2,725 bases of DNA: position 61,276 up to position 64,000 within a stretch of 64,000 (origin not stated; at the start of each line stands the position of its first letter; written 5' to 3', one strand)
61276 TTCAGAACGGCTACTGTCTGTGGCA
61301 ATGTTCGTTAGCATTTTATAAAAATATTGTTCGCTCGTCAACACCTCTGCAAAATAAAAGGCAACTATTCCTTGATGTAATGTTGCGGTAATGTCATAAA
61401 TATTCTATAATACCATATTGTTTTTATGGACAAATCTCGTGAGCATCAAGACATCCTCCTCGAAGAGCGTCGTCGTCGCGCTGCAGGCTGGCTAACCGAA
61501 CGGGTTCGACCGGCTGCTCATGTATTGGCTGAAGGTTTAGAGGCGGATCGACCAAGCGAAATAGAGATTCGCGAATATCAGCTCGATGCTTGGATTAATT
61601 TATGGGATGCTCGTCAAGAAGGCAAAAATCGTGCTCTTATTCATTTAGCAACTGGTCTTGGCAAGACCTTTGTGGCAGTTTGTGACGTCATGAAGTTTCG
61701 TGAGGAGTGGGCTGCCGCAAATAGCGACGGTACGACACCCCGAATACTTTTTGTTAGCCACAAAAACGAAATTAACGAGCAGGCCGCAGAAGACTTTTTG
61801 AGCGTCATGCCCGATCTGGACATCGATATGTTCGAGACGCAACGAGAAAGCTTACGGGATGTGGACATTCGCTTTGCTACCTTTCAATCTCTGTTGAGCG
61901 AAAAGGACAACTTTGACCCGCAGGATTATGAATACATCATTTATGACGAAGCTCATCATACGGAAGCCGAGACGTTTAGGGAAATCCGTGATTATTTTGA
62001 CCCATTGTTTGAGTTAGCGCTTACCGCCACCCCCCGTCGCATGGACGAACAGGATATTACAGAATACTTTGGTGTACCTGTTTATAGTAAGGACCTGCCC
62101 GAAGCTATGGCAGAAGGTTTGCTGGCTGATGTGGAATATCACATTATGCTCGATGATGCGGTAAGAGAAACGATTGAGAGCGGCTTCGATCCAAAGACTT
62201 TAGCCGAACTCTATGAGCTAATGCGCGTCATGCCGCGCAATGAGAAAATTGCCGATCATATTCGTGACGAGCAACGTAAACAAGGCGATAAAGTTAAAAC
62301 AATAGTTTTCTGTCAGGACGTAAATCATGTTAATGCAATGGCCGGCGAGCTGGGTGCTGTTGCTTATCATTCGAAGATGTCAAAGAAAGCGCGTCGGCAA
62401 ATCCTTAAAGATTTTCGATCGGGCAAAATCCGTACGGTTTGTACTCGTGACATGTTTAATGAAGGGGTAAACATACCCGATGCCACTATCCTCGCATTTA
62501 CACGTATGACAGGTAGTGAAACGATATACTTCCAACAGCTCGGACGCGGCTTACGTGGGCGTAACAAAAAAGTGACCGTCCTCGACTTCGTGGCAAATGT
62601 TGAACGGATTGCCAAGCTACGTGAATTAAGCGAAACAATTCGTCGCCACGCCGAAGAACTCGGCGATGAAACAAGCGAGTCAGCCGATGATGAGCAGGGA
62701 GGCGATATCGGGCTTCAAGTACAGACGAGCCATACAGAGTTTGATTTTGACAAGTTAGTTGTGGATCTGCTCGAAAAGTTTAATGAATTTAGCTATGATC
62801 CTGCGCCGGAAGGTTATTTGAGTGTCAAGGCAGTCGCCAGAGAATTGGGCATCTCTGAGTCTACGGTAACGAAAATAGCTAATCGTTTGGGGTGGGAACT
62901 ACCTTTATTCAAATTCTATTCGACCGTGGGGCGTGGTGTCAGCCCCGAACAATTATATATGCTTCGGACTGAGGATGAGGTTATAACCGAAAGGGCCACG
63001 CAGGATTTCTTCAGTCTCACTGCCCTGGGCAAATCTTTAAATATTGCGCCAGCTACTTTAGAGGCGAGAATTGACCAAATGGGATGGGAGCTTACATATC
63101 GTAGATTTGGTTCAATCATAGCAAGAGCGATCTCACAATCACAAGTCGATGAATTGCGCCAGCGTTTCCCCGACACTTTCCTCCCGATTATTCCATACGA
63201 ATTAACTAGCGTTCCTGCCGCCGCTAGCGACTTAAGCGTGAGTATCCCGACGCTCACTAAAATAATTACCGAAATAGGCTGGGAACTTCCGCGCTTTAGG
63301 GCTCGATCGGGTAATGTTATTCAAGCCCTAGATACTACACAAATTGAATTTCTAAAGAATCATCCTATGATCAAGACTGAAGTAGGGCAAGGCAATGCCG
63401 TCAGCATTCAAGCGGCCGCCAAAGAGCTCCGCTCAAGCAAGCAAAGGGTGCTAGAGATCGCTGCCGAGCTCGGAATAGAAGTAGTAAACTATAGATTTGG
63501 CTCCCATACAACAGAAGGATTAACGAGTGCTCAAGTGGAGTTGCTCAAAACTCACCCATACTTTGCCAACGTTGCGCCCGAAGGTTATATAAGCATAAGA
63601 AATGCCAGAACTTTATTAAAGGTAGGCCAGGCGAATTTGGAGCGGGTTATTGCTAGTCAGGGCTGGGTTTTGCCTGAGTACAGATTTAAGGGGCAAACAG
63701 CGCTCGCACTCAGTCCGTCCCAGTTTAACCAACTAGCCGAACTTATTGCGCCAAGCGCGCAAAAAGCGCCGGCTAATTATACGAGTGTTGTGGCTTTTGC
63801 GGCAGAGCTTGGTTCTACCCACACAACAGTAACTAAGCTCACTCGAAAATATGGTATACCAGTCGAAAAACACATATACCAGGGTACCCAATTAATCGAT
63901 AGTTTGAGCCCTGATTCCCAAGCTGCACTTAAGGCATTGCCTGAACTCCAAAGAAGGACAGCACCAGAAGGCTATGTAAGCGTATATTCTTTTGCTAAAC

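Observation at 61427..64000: SF2 DEAH helicase fused to a long tandem array of excisionase-type HTH modules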

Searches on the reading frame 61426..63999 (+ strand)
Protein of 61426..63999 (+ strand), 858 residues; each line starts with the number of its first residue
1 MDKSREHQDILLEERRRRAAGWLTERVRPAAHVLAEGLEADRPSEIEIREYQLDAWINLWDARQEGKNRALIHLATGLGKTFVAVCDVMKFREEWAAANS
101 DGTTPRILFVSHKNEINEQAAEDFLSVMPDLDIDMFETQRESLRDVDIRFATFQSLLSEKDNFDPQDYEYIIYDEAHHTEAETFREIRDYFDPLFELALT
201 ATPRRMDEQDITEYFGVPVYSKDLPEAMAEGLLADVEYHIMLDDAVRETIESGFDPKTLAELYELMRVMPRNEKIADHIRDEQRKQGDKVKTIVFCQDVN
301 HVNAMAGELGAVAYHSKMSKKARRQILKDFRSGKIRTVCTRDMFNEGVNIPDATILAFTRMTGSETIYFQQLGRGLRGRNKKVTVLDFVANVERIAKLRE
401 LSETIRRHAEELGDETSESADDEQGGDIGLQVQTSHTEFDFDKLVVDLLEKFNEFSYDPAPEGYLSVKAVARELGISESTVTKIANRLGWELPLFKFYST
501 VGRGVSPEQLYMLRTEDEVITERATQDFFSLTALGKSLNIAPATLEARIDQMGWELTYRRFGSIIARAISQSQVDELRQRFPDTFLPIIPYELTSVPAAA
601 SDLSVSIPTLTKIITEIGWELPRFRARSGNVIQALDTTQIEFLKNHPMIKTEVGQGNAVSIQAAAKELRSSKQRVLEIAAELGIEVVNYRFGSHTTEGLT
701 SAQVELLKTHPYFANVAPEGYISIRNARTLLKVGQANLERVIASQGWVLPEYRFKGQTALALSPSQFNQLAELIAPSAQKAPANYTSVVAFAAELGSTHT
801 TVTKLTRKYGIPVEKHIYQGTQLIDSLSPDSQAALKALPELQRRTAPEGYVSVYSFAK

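Call 6: search_protein_families(library=pfam, proteins=[window:61426-63999:+], max_evalue=1)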
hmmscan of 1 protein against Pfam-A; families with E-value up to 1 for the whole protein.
window:61426-63999:+ (858 aa): 40 families (the best 25 are shown)
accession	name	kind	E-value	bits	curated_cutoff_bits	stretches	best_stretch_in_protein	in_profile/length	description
PF04851.21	ResIII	-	7.1e-31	107.8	22.5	1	46-205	2-164/164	Type III restriction enzyme, res subunit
PF00271.37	Helicase_C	-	2.2e-15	57.3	23.5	1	285-377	11-108/110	Helicase conserved C-terminal domain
PF18766.7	SWI2_SNF2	-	4.1e-11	43.4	26.7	1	63-243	13-195/221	SWI2/SNF2 ATPase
PF00270.35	DEAD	-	8.7e-10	39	26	1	65-204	13-161/167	DEAD/DEAH box helicase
PF01418.23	HTH_6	-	8.7e-10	38.9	28.3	1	464-490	34-60/77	Helix-turn-helix domain, rpiR family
PF16203.11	ERCC3_RAD25_C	-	3.1e-08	33.7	27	1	265-382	38-155/248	ERCC3/RAD25/XPB C-terminal helicase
PF18024.7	HTH_50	-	1.6e-07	31.4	27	2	783-811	21-49/50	Helix-turn-helix domain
PF02042.20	RWP-RK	-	3.2e-05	24.2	29.3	0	465-489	13-37/49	RWP-RK domain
PF13384.12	HTH_23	-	4e-05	23.7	24.6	1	465-487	18-40/50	Homeodomain-like domain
PF13542.12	HTH_Tnp_ISL3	-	6.2e-05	22.8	27.4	1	466-488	28-50/51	Helix-turn-helix domain of transposase family ISL3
PF12802.13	MarR_2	-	0.00022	21.8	27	1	461-488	18-44/61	MarR family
PF00176.29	SNF2-rel_dom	-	0.001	18.7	24.9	1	136-211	94-171/290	SNF2-related domain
PF13404.12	HTH_AsnC-type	-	0.0011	19.2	27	0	465-482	18-35/42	AsnC-type helix-turn-helix domain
PF13412.12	HTH_24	-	0.0011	18.9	21.9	1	463-488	16-41/48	Winged helix-turn-helix DNA-binding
PF07453.19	NUMOD1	-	0.0018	18.9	22.8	0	466-484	18-36/37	NUMOD1 domain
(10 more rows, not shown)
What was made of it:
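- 61561..62610 (+): SF2 helicase/translocase core, aa 46-395. Two RecA-like domains carry the Q motif, Walker A, DEAH, TATP and motif VI. ResIII 7e-31 and Helicase_C 2e-15 (call 6).
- On SF2 helicase, ResIII-type DNA translocase clade: ResIII 7e-31 and Helicase_C 2e-15 both exceed their cut-offs (call 6).
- Checked: Pfam gives ResIII 7e-31 and Helicase_C 2e-15 (call 6).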

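Call 7: search_protein_families(library=ncbifam, proteins=[window:61426-63999:+], max_evalue=1)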
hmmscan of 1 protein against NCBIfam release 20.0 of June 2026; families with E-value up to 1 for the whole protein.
window:61426-63999:+ (858 aa): 36 families (the best 25 are shown)
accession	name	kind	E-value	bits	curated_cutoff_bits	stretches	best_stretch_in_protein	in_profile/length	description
NF046051.1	restrict_EcoAI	equivalog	1.5e-34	119.5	550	1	43-395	153-535/768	EcoAI/FtnUII family type I restriction enzme subunit R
TIGR04095.1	dnd_restrict_1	equivalog_domain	6.1e-19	68.3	600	3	167-241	133-210/451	DNA phosphorothioation system restriction enzyme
NF045503.1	repair_heli_XPB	equivalog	2.2e-18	66.1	610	1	41-384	177-514/548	DNA repair helicase XPB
NF008521.0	PRK11448.1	equivalog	3.9e-17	61.6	729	2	43-243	409-630/1123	type I restriction-modification system endonuclease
NF053632.1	heli_RadD_YejH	equivalog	2.8e-16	58.9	720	1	47-392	2-358/573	DNA repair helicase RadD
TIGR00603.1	rad25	subfamily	7.1e-11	41.1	328.7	1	163-383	373-594/734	DNA repair helicase rad25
NF010337.0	PRK13766.1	equivalog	3.7e-09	35.2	610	2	288-386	365-476/781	Hef nuclease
TIGR00348.1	hsdR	subfamily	4.3e-09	35.4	284.55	1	60-297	260-498/674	HsdR family type I site-specific deoxyribonuclease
TIGR00614.1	recQ_fam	subfamily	9.7e-09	34.5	219.8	1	267-386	204-328/470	RecQ family ATP-dependent DNA helicase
NF008394.0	PRK11192.1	equivalog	2.2e-08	33.3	507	1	285-385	243-348/441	ATP-dependent RNA helicase SrmB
TIGR01389.1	recQ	equivalog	1.8e-07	30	640.2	1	236-382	180-322/591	DNA helicase RecQ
NF053631.1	RNA_helic_CshA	equivalog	6.3e-06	25.3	646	1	292-438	240-389/434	degradosome RNA helicase CshA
NF008164.0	PRK10917.1-2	equivalog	8.3e-05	21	785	1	314-397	525-609/704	ATP-dependent DNA helicase RecG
NF008744.0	PRK11776.1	equivalog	0.00035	19.3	524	1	289-409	242-365/460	ATP-dependent RNA helicase DbpA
TIGR00643.1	recG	equivalog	0.00048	18.9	659.4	1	302-358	476-532/629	ATP-dependent DNA helicase RecG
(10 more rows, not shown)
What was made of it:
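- On Type I restriction R subunit (HsdR): NCBIfam EcoAI scores 119.5 bits against a 550 cut-off, and TIGR00348 35 against 285 (call 7).
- On XPB / RadD repair helicases: XPB scores 66 against 610, and RadD 59 against 720 (call 7).
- Closest known: Type I restriction HsdR subunits. Different: Scores fall far below the family cut-offs: EcoAI 119.5 against 550, XPB 66 against 610, RadD 59 against 720 (call 7).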

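Call 9: find_homologous_proteins(query=window:61426-63999:+)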
Query window:61426-63999:+ (858 aa): 944 proteins with E <= 0.001 among 8000 candidates; the best 120 are listed.
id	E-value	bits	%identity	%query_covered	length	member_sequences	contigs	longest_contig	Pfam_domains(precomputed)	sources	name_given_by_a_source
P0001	0.0e+0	1918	100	100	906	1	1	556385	PF01418.24,PF00270.36,PF13384.13,PF16203.12,PF18024.8,PF13542.13,PF18766.8,PF00271.38,PF04851.22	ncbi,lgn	ncbi:MAG: DEAD/DEAH box helicase [Candidatus Saccharimonadales bacterium]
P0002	6.0e-250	850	53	89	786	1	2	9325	PF00270.36,PF16203.12,PF18766.8,PF00271.38,PF04851.22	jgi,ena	-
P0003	1.1e-247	842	53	89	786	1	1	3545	PF00270.36,PF16203.12,PF18766.8,PF00271.38,PF04851.22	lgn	-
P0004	4.1e-196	672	45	89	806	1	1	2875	PF00270.36,PF13542.13,PF18766.8,PF00271.38,PF04851.22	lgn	-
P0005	1.1e-193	664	40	99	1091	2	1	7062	PF00270.36,PF00176.30,PF04760.22,PF16203.12,PF18024.8,PF07453.20,PF18766.8,PF00271.38,PF04851.22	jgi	jgi:superfamily II DNA or RNA helicase/biotin operon repressor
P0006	1.5e-189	650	40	98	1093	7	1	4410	PF12728.14,PF00270.36,PF04760.22,PF13518.13,PF18024.8,PF03374.20,PF07453.20,PF18766.8,PF00271.38,PF04851.22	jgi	jgi:superfamily II DNA or RNA helicase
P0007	2.0e-189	650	39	99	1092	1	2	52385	PF00270.36,PF00176.30,PF04760.22,PF16203.12,PF18024.8,PF07453.20,PF18766.8,PF00271.38,PF04851.22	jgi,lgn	jgi:superfamily II DNA or RNA helicase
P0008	2.7e-189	649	47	81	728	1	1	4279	PF00270.36,PF16203.12,PF13307.13,PF18766.8,PF00271.38,PF04851.22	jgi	jgi:superfamily II DNA or RNA helicase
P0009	3.0e-186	639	44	89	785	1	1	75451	PF00270.36,PF16203.12,PF18766.8,PF00271.38,PF04851.22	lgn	-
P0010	6.7e-186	638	43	88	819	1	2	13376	PF00270.36,PF13551.13,PF16203.12,PF13542.13,PF18766.8,PF00271.38,PF04851.22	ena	-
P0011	2.0e-185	636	49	74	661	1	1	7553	PF00270.36,PF16203.12,PF18766.8,PF00271.38,PF04851.22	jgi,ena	-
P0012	2.5e-185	636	39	98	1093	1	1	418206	PF00270.36,PF00176.30,PF04760.22,PF16203.12,PF18024.8,PF03374.20,PF07453.20,PF18766.8,PF00271.38,PF04851.22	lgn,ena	-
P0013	1.2e-182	627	42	88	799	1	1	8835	PF00270.36,PF18766.8,PF00271.38,PF04851.22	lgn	-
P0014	7.2e-182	625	38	98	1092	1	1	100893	PF00270.36,PF00176.30,PF13801.12,PF16203.12,PF18024.8,PF12802.14,PF18766.8,PF00271.38,PF04851.22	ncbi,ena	-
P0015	3.5e-180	619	38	99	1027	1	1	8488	PF00270.36,PF00176.30,PF16203.12,PF18766.8,PF00271.38,PF04851.22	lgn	-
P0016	3.8e-180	619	62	53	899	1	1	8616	PF00270.36,PF18780.7,PF18766.8,PF00271.38,PF04851.22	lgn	-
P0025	2.9e-162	560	56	54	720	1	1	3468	PF00270.36,PF18780.7,PF16203.12,PF18766.8,PF00271.38,PF04851.22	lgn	-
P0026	5.5e-162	559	35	99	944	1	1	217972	PF12728.14,PF00270.36,PF13730.13,PF01527.27,PF13518.13,PF16203.12,PF07453.20,PF18766.8,PF00271.38,PF04851.22,PF13556.13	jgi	jgi:superfamily II DNA or RNA helicase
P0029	9.6e-158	545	58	51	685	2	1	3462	PF00270.36,PF18780.7,PF16203.12,PF18766.8,PF00271.38,PF04851.22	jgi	jgi:superfamily II DNA or RNA helicase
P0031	1.4e-154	534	55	53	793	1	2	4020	PF00270.36,PF18780.7,PF16203.12,PF18766.8,PF00271.38,PF04851.22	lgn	-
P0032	6.0e-154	532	55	52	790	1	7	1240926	PF00270.36,PF18780.7,PF16203.12,PF18766.8,PF00271.38,PF04851.22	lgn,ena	-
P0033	9.1e-154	532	55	53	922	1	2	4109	PF00270.36,PF18780.7,PF16203.12,PF25912.1,PF18766.8,PF00271.38,PF04851.22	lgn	-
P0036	2.8e-151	524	42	82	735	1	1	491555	PF00270.36,PF18766.8,PF00271.38,PF04851.22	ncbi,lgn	-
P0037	7.4e-148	512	53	53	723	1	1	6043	PF00270.36,PF18780.7,PF18766.8,PF00271.38,PF04851.22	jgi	jgi:superfamily II DNA or RNA helicase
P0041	9.6e-143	495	54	52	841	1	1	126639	PF00270.36,PF18780.7,PF25912.1,PF00271.38,PF04851.22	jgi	jgi:superfamily II DNA or RNA helicase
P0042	3.6e-140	487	46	63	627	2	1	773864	PF00270.36,PF00271.38,PF04851.22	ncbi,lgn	-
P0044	7.2e-138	479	53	51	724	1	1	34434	PF00270.36,PF18780.7,PF00271.38,PF04851.22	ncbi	-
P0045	1.3e-137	478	50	56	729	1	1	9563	PF00270.36,PF18780.7,PF18766.8,PF00271.38,PF04851.22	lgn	-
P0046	3.4e-137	477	52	52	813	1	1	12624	PF00270.36,PF18780.7,PF18766.8,PF00271.38,PF04851.22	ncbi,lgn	-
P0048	2.3e-133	464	52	51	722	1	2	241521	PF00270.36,PF18780.7,PF16203.12,PF18766.8,PF00271.38,PF04851.22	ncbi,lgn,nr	ncbi:MAG TPA: DEAD/DEAH box helicase family protein [Patescibacteria group bacterium]|nr:DEAD/DEAH b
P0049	8.5e-133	462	47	56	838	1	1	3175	PF00270.36,PF18780.7,PF16203.12,PF18766.8,PF00271.38,PF04851.22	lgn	-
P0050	3.7e-132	460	58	45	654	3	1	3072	PF00270.36,PF18780.7,PF16203.12,PF18766.8,PF00271.38,PF04851.22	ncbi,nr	ncbi:MAG TPA: DEAD/DEAH box helicase, partial [Nitrososphaeraceae archaeon]|nr:DEAD/DEAH box helicas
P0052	2.1e-129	451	55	46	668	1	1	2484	PF00270.36,PF18780.7,PF18766.8,PF00271.38,PF04851.22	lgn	-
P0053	7.7e-129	449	56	45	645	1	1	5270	PF00270.36,PF18780.7,PF18766.8,PF00271.38,PF04851.22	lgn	-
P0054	1.8e-128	448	45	58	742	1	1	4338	PF00270.36,PF18780.7,PF18766.8,PF00271.38,PF04851.22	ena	-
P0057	2.3e-127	444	50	51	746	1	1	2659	PF00270.36,PF18780.7,PF25912.1,PF18766.8,PF00271.38,PF04851.22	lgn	-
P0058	4.3e-127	444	52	52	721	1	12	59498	PF00270.36,PF00176.30,PF18780.7,PF18766.8,PF00271.38,PF04851.22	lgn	-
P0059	2.1e-126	441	47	52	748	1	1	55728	PF00270.36,PF18780.7,PF18766.8,PF00271.38,PF04851.22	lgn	-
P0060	3.3e-125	437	50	48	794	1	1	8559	PF00270.36,PF18780.7,PF16203.12,PF18766.8,PF00271.38,PF04851.22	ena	-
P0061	7.3e-124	433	47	53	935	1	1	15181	PF00270.36,PF18780.7,PF16203.12,PF18766.8,PF00271.38,PF04851.22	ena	-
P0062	1.5e-123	432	49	52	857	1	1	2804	PF00270.36,PF18780.7,PF16203.12,PF18766.8,PF00271.38,PF04851.22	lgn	-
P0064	2.7e-121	424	49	50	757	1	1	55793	PF00270.36,PF18780.7,PF00271.38,PF04851.22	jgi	jgi:superfamily II DNA or RNA helicase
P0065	3.1e-121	424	47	52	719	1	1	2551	PF00270.36,PF18780.7,PF18766.8,PF00271.38,PF04851.22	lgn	-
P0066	2.1e-120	421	47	53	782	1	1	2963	PF00270.36,PF18780.7,PF16203.12,PF18766.8,PF00271.38,PF04851.22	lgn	-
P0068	9.3e-120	419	47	52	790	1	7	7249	PF00270.36,PF00176.30,PF18780.7,PF16203.12,PF18766.8,PF00271.38,PF04851.22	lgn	-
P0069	1.1e-119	419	47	53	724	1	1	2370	PF00270.36,PF18780.7,PF16203.12,PF18766.8,PF00271.38,PF04851.22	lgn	-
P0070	1.6e-119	418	48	51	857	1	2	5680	PF00270.36,PF18780.7,PF16203.12,PF18766.8,PF00271.38,PF04851.22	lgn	-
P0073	1.4e-118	415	49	51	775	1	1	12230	PF00270.36,PF18780.7,PF18766.8,PF00271.38,PF04851.22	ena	-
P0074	1.6e-117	412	38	71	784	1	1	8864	PF00270.36,PF18780.7,PF18766.8,PF00271.38,PF04851.22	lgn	-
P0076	6.2e-116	407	46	52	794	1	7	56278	PF00270.36,PF18780.7,PF16203.12,PF18766.8,PF00271.38,PF04851.22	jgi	jgi:superfamily II DNA or RNA helicase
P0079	8.6e-113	396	44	52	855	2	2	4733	PF00270.36,PF00176.30,PF18780.7,PF18766.8,PF00271.38,PF04851.22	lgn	-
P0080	9.2e-113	396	45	51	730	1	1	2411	PF18780.7,PF00271.38,PF04851.22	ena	-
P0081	1.6e-112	395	49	47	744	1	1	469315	PF00270.36,PF18780.7,PF16203.12,PF18766.8,PF00271.38,PF04851.22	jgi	jgi:superfamily II DNA or RNA helicase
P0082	1.7e-112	395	46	51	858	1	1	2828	PF00270.36,PF18780.7,PF18766.8,PF00271.38,PF04851.22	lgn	-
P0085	1.1e-111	393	46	51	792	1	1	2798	PF00270.36,PF18780.7,PF18766.8,PF00271.38,PF04851.22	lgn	-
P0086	1.2e-111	392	45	53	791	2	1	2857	PF00270.36,PF18780.7,PF16203.12,PF18766.8,PF00271.38,PF04851.22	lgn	-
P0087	1.9e-111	392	48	48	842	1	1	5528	PF00270.36,PF18780.7,PF18766.8,PF00271.38,PF04851.22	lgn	-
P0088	2.0e-111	392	45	51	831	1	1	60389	PF00270.36,PF18780.7,PF18766.8,PF00271.38,PF04851.22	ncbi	-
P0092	1.2e-110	389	48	48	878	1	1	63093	PF16087.12,PF00270.36,PF18766.8,PF00271.38,PF04851.22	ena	-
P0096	3.0e-110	388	38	75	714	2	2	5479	PF00270.36,PF18780.7,PF18766.8,PF00271.38,PF04851.22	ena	-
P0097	4.7e-110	387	42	56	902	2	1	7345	PF00270.36,PF00176.30,PF18780.7,PF18766.8,PF00271.38,PF04851.22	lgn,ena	-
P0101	2.1e-109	385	45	53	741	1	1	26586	PF00270.36,PF18780.7,PF18766.8,PF00271.38,PF04851.22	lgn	-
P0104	4.1e-109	384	45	51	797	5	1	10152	PF00270.36,PF18780.7,PF25912.1,PF18766.8,PF00271.38,PF04851.22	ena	-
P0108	4.5e-108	381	49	47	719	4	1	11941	PF00270.36,PF00176.30,PF18780.7,PF16203.12,PF18766.8,PF00271.38,PF04851.22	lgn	-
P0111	1.2e-107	379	44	51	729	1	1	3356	PF00270.36,PF00176.30,PF18780.7,PF25912.1,PF18766.8,PF00271.38,PF04851.22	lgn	-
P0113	3.4e-107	378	42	55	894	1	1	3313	PF00270.36,PF18780.7,PF16203.12,PF18766.8,PF00271.38,PF04851.22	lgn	-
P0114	5.3e-107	377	45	53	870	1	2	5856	PF00270.36,PF18780.7,PF16203.12,PF18766.8,PF00271.38,PF04851.22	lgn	-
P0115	6.4e-107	377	43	56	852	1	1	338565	PF00270.36,PF18780.7,PF25912.1,PF18766.8,PF00271.38,PF04851.22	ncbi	-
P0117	1.0e-106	376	44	52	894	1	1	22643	PF00270.36,PF18780.7,PF18766.8,PF00271.38,PF04851.22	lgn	-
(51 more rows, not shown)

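Call 10: find_related_loci(query=window:61426-63999:+, collection=genome_contigs, flank=10000)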
Query window:61426-63999:+ (858 aa) in genome_contigs; peptide patterns used: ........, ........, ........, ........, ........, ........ (x = any residue, [..] = any of these).
46 stretches matched a pattern; 3 encode a relative of the query (tblastn E <= 1e-3); 3 distinct loci.
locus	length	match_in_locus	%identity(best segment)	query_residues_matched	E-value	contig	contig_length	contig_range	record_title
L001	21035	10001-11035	34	47-391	3e-50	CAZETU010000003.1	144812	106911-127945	MAG TPA_asm: Candidatus Woesearchaeota archaeon isolate binchicken_co243_217 genome assembly, contig: NODE_41_length_144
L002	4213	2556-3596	35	43-401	2e-44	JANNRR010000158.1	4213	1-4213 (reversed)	MAG: Paracoccaceae bacterium isolate SOY_31_metabat_334 SOY_31_k141_374083, whole genome shotgun sequence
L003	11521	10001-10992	35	67-394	6e-18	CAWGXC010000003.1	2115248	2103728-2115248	MAG: uncultured Solirubrobacterales bacterium isolate MFD02581.bin.1.138 genome assembly, contig: contig_5088, whole gen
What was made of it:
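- Tried and rejected: Source genome in the species collection: only distant helicases were found (call 10).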

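Call 12: find_encoding_contigs(protein=P0001, flank=10000, max_places=3)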
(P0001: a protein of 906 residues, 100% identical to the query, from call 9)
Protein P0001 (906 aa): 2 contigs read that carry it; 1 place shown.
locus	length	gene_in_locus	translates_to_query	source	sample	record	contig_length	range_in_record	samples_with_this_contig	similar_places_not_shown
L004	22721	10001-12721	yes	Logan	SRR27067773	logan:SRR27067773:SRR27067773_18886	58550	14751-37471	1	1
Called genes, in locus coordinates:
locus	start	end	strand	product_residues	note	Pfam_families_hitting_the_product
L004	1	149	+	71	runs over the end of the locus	-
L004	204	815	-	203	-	PF21176:RecR_HhH, PF01751:Toprim, PF13662:Toprim_4, PF21175:RecR_C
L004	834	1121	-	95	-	PF02575:YbaB_DNA_bd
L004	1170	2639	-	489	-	PF13231:PMT_2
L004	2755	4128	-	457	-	PF00772:DnaB, PF13481:AAA_25, PF03796:DnaB_C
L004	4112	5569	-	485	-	PF05496:RuvB_N (weak), PF06068:TIP49 (faint), PF13191:AAA_16 (faint), PF13177:DNA_pol3_delta2, PF00004:AAA, PF13173:AAA_14 (weak), PF13401:AAA_22 (faint), PF22608:DNAX_ATPase_lid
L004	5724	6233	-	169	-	-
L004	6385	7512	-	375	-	PF01546:Peptidase_M20, PF07687:M20_dimer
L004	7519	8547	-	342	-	PF00291:PALP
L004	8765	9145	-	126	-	PF16320:Ribosomal_L12_N, PF00542:Ribosomal_L12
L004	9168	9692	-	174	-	PF00466:Ribosomal_L10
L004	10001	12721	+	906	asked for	PF00270:DEAD, PF04851:ResIII, PF18766:SWI2_SNF2, PF16203:ERCC3_RAD25_C, PF00271:Helicase_C, PF18024:HTH_50 (faint), PF01418:HTH_6 (faint), PF13384:HTH_23 (faint), +1 more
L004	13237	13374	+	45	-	-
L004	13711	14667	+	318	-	-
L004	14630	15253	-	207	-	PF01712:dNK (weak), PF02223:Thymidylate_kin, PF13671:AAA_33 (weak)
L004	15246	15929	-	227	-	PF22769:DCD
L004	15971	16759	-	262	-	PF21448:DNMK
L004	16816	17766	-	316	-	PF00687:Ribosomal_L1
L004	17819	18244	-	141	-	PF03946:Ribosomal_L11_N, PF00298:Ribosomal_L11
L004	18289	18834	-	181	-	PF02357:NusG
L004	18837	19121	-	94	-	PF00584:SecE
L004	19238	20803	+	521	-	PF13506:Glyco_transf_21, PF00535:Glycos_transf_2, PF10111:Glyco_tranf_2_2 (weak), PF13641:Glyco_tranf_2_3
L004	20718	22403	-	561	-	PF00989:PAS (weak), PF00512:HisKA, PF13581:HATPase_c_2 (weak), PF02518:HATPase_c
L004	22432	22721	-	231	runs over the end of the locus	PF01863:YgjP-like, PF08325:WLM (weak)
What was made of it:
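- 63961..64000 (+): Start of wHTH repeat 7, aa 846-858 of 846-906. The gene ends 144 nt beyond the window. Locus L004 holds the whole gene at 10001-12721 (call 12).
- Checked: In the longer contig the gene lies in a 7.1 kb stretch between rplA and rplJ (call 12).
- There are no integrase, primase, terminase or other phage genes around it in L004 (call 12).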
